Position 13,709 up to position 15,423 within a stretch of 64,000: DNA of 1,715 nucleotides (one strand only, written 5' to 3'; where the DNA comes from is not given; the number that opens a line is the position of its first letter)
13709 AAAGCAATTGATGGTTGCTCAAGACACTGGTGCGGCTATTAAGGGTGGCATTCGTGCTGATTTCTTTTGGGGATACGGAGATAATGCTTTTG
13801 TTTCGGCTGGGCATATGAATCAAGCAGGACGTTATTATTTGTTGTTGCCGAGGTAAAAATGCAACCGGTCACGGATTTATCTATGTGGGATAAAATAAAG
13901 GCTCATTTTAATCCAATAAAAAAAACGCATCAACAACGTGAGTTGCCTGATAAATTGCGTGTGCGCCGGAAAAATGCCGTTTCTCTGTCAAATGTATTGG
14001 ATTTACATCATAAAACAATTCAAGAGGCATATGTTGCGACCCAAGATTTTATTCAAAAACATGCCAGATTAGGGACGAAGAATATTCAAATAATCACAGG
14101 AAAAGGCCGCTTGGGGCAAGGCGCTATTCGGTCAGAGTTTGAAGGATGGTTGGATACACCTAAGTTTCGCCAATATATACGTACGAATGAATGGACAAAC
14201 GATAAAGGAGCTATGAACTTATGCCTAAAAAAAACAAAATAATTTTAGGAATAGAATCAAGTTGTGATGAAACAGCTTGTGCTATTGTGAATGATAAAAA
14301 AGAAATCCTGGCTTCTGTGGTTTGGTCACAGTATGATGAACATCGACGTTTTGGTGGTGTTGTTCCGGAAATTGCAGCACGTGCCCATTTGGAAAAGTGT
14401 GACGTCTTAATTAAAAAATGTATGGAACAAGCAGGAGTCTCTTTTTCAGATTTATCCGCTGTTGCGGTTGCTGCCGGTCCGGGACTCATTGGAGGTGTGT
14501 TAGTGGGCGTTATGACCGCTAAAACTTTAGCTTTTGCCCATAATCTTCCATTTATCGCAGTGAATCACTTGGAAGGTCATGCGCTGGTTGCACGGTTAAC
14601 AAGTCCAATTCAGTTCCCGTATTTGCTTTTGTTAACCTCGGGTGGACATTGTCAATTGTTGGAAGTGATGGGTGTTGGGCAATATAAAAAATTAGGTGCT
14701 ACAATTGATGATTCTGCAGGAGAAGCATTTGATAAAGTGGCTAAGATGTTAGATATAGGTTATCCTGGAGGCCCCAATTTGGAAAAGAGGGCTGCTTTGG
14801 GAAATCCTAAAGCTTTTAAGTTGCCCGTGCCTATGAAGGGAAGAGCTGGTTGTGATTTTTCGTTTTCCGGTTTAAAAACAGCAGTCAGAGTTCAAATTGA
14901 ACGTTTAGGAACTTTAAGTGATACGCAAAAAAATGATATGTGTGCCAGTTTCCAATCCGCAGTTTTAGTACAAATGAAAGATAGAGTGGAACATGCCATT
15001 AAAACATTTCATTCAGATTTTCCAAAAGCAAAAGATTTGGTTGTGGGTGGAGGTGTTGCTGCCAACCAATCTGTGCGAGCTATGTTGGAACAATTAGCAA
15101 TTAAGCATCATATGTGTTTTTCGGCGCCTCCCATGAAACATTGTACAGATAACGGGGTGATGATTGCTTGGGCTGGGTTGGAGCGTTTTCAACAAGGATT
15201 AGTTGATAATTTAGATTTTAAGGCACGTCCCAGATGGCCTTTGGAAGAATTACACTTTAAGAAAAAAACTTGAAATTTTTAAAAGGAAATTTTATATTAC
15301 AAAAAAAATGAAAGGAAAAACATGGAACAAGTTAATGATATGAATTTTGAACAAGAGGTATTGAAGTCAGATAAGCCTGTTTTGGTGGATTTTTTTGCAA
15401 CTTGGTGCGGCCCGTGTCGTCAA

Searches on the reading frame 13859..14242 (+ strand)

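Call 47: search_protein_families(library=pfam, proteins=[window:13859-14242:+], max_evalue=0.00001)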
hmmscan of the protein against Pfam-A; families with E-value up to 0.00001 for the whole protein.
window:13859-14242:+ (127 aa): 1 family
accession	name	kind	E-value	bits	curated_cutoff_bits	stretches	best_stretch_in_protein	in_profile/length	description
PF01713.27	Smr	-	4.8e-11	43.1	25.7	1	47-111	1-64/77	Smr domain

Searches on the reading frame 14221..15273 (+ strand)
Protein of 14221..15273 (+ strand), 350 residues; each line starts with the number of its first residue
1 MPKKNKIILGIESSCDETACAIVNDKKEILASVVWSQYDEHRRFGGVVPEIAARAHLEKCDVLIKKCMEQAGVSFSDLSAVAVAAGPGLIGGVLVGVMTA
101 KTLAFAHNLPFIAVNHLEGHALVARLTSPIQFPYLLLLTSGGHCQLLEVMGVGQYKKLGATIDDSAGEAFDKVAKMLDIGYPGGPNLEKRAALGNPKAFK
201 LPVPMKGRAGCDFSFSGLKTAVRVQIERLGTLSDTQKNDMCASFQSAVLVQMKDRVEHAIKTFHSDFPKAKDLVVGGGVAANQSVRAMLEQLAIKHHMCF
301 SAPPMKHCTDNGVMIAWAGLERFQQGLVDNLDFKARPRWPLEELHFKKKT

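Call 47: search_protein_families(library=pfam, proteins=[window:14221-15273:+], max_evalue=0.00001)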
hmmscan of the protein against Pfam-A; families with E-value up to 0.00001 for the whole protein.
window:14221-15273:+ (350 aa): 1 family
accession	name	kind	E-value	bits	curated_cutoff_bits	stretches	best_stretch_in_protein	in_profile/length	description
PF00814.31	TsaD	-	2.6e-92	309.7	24.8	1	28-317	1-264/264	tRNA N6-adenosine threonylcarbamoyltransferase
